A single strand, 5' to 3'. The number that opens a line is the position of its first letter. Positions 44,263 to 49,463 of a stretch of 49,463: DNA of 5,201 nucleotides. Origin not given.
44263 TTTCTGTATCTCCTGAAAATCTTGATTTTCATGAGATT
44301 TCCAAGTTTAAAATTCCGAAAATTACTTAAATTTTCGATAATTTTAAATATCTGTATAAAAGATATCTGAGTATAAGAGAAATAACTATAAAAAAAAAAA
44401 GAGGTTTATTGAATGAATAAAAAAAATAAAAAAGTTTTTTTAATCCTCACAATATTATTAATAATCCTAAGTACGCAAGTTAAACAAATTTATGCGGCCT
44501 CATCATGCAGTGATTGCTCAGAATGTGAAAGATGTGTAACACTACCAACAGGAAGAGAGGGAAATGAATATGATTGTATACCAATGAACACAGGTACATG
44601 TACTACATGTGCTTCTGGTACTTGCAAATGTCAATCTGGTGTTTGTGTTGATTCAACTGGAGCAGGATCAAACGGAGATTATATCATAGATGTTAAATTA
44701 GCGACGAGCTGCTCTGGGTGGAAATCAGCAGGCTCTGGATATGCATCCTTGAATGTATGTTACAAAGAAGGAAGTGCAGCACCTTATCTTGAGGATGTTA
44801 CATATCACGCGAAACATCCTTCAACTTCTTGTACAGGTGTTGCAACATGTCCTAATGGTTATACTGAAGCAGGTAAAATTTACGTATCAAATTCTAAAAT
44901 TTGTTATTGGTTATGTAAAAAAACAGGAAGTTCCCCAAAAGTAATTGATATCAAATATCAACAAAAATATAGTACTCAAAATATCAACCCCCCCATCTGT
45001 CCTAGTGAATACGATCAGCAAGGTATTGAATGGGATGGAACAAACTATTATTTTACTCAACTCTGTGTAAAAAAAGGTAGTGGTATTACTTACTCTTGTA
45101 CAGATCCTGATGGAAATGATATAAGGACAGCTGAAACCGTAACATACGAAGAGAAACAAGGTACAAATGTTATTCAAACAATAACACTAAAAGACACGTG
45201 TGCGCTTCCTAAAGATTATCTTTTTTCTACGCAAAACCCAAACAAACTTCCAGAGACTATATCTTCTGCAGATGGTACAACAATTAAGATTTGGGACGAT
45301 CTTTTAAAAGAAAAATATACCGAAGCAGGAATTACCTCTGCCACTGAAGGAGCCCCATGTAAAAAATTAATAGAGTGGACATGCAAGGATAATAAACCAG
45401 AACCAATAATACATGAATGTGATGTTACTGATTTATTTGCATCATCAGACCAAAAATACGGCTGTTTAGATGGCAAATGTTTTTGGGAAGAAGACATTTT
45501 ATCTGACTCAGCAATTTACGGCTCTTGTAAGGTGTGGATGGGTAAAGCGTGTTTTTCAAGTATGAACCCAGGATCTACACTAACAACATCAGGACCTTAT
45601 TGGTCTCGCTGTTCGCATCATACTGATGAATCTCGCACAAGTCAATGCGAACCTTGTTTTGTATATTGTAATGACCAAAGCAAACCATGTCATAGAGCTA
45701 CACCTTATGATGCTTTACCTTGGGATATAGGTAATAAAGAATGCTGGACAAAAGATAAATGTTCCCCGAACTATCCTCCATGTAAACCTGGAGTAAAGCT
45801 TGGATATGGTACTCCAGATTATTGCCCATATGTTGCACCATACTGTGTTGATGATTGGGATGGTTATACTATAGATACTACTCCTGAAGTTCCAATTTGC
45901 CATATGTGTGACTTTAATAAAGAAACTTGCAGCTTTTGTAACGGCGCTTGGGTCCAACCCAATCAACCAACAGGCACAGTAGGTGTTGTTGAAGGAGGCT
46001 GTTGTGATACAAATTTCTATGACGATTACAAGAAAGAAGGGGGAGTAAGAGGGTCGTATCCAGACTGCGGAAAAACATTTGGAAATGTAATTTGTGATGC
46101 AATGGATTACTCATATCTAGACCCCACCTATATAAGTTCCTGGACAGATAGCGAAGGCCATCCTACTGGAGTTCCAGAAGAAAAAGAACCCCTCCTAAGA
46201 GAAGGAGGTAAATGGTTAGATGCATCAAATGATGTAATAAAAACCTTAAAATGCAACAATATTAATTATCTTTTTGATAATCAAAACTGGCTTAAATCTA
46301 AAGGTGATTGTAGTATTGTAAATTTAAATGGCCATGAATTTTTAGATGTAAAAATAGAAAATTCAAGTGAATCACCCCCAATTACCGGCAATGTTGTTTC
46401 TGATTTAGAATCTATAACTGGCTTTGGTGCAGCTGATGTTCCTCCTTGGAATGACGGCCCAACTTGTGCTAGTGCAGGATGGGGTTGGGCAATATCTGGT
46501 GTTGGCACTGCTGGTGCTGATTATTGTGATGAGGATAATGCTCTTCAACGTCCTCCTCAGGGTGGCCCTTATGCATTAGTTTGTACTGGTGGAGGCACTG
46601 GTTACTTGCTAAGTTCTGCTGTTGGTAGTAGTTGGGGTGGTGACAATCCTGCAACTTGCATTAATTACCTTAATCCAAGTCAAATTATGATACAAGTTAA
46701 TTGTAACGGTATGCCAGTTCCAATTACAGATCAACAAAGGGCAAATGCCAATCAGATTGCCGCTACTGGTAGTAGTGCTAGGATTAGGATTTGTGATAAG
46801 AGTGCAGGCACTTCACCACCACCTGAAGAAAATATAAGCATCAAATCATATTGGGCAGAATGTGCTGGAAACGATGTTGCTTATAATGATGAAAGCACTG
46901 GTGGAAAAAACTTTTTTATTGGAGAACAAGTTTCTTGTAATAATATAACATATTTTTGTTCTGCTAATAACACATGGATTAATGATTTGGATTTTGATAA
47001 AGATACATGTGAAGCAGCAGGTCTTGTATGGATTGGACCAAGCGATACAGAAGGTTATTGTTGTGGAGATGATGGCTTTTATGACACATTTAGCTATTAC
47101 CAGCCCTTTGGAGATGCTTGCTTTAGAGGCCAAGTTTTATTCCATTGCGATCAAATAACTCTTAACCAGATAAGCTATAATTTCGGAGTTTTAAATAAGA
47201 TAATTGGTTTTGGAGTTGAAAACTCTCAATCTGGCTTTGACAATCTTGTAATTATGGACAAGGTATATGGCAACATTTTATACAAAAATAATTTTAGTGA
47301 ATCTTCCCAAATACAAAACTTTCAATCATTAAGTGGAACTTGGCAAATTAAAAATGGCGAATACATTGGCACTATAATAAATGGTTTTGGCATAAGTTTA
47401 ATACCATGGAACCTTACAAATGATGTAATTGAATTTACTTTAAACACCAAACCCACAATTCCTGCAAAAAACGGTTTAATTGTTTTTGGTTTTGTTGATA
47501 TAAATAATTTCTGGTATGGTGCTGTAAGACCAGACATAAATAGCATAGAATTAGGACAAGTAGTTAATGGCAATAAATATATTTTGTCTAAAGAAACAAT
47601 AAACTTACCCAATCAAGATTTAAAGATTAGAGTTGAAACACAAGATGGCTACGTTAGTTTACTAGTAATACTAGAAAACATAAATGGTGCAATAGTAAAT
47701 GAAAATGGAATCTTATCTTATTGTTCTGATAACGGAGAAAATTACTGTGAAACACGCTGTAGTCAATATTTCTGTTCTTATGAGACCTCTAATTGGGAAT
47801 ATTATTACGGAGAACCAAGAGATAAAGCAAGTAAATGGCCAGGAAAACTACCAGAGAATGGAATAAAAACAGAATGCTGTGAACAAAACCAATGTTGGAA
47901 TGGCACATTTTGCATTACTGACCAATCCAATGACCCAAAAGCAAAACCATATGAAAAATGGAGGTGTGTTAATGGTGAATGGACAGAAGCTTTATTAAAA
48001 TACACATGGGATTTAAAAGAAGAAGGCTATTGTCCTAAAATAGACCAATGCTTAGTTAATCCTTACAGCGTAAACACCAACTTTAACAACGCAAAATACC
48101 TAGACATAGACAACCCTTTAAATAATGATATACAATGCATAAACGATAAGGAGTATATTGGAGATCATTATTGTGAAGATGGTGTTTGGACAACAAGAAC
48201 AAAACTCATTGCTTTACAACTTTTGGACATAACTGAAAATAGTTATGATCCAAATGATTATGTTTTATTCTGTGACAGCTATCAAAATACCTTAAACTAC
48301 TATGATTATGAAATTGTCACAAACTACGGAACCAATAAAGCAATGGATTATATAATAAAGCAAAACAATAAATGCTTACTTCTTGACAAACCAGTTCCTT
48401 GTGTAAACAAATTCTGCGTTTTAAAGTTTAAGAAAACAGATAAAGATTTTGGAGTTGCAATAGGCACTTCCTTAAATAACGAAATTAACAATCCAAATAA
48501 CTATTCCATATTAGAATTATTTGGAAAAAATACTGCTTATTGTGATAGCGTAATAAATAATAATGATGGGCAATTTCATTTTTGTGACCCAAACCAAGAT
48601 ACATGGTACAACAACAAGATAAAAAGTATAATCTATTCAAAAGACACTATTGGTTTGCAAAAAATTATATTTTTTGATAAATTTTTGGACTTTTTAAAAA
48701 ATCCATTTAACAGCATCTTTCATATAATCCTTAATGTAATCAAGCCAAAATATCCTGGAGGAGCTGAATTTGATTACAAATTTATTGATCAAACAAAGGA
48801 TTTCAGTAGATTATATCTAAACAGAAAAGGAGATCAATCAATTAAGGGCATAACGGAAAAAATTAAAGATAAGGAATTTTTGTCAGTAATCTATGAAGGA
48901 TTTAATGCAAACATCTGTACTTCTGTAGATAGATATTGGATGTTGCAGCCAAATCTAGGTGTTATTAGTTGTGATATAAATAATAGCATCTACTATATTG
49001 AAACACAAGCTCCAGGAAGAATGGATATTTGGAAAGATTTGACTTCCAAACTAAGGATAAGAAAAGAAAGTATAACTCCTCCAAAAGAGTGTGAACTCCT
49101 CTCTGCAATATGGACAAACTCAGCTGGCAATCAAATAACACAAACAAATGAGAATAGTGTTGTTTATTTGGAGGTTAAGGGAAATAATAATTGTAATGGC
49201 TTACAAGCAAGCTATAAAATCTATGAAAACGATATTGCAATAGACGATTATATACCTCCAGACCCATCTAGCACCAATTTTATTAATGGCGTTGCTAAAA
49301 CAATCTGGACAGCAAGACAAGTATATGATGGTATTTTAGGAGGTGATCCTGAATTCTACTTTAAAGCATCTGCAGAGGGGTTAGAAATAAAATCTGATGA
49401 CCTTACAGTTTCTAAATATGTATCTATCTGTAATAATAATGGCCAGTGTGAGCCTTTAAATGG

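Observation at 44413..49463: Unlisted giant ORF (more than 1683 codons, open at the window end) encoding a Cys-rich surface protein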

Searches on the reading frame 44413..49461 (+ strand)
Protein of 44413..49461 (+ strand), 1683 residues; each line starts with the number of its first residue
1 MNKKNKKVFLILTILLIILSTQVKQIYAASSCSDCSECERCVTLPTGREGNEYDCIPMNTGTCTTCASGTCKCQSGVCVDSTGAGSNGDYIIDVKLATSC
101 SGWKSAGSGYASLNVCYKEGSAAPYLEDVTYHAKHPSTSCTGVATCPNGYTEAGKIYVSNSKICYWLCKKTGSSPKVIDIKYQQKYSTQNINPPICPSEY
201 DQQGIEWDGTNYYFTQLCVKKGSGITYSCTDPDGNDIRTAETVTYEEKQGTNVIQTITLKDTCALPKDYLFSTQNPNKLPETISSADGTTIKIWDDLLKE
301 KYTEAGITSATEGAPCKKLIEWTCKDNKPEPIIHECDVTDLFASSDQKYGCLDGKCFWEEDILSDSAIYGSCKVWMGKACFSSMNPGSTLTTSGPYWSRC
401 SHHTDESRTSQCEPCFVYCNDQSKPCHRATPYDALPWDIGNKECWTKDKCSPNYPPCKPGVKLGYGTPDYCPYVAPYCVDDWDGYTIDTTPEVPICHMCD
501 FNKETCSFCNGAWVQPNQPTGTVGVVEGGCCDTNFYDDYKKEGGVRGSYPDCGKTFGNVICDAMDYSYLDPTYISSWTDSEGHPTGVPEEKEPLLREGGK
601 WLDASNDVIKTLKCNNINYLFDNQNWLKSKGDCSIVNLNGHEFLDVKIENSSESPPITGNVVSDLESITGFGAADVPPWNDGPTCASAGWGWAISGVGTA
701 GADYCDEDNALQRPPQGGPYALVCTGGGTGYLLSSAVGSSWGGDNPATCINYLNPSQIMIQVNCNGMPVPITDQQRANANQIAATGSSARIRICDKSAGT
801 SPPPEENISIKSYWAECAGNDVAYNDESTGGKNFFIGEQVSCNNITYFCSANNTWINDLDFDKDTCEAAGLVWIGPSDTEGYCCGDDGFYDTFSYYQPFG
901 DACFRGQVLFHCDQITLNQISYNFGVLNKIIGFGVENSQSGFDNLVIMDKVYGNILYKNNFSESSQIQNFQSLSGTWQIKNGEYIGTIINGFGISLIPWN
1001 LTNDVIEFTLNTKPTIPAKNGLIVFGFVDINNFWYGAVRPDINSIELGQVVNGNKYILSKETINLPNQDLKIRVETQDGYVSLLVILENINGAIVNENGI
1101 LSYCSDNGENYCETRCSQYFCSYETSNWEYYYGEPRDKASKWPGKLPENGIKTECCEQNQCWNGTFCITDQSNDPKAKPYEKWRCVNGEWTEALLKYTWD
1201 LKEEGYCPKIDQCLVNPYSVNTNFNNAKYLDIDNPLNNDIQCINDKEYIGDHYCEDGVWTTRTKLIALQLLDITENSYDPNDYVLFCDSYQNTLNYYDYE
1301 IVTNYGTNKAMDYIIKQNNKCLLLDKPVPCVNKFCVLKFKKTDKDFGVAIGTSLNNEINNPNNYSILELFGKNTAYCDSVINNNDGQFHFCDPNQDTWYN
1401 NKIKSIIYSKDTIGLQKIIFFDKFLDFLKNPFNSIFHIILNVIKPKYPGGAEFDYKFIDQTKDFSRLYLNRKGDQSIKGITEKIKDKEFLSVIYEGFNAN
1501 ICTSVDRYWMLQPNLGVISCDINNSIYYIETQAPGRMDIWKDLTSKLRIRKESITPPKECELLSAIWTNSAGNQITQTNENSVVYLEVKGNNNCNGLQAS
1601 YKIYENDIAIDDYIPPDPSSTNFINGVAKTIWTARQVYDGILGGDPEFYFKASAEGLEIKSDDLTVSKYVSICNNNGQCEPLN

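Call 5: search_protein_families(library=pfam, proteins=[window:44413-49461:+], max_evalue=1)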
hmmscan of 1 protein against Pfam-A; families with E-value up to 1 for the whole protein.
window:44413-49461:+ (1683 aa): 0 families

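Call 6: find_homologous_proteins(query=window:44413-49461:+)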
Query window:44413-49461:+: 7126 candidates shared short words with the query, none scored E <= 0.001.

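Call 10: search_protein_families(library=ncbifam, proteins=[window:44413-49461:+], max_evalue=1)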
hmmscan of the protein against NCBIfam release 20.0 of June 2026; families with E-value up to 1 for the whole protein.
window:44413-49461:+ (1683 aa): 0 families

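Call 16: search_solved_structures(query=window:44413-49461:+, max_evalue=10, show_alignments=3)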
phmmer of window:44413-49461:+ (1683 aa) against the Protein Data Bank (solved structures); distinct sequences matched with E-value up to 10: 4.
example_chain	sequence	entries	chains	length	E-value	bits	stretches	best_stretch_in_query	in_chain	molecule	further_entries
9j43_A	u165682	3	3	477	1.9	8.9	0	204-327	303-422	Beta-glucosidase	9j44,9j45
9j3w_A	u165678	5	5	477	1.9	8.9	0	204-327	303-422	Beta-glucosidase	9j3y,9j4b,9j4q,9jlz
9j49_A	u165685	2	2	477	1.9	8.9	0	204-327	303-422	Beta-glucosidase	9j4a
9j41_A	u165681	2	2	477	1.9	8.9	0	204-327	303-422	Beta-glucosidase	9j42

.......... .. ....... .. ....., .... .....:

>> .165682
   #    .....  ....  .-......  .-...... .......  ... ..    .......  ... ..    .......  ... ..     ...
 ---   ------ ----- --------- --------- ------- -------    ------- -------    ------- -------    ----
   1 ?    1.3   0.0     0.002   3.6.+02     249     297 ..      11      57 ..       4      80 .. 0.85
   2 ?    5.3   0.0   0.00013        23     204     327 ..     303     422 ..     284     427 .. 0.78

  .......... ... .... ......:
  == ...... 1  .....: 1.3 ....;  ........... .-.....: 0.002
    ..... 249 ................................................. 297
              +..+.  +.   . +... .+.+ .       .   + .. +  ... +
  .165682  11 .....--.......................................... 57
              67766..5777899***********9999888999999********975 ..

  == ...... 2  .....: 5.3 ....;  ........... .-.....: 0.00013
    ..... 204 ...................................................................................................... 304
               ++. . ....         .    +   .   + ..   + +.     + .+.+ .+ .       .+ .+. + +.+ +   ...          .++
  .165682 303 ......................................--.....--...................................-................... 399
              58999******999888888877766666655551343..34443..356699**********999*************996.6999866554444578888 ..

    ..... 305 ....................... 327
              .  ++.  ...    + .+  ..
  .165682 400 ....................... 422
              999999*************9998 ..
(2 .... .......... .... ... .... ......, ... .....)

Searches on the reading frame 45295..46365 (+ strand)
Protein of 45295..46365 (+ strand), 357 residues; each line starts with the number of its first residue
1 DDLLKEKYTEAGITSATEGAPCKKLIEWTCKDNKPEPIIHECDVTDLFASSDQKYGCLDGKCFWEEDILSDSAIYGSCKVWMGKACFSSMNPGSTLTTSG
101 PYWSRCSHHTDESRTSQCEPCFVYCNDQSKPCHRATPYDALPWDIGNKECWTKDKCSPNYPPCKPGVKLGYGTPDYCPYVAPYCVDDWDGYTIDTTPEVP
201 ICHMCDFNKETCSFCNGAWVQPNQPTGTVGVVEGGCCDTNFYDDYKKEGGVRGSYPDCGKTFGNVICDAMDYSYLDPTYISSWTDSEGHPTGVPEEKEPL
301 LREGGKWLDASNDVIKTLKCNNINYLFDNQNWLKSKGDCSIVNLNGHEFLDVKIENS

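Call 36: search_protein_families(library=pfam, proteins=[window:45295-46365:+], max_evalue=10)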
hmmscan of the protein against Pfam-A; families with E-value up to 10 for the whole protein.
window:45295-46365:+ (357 aa): 0 families
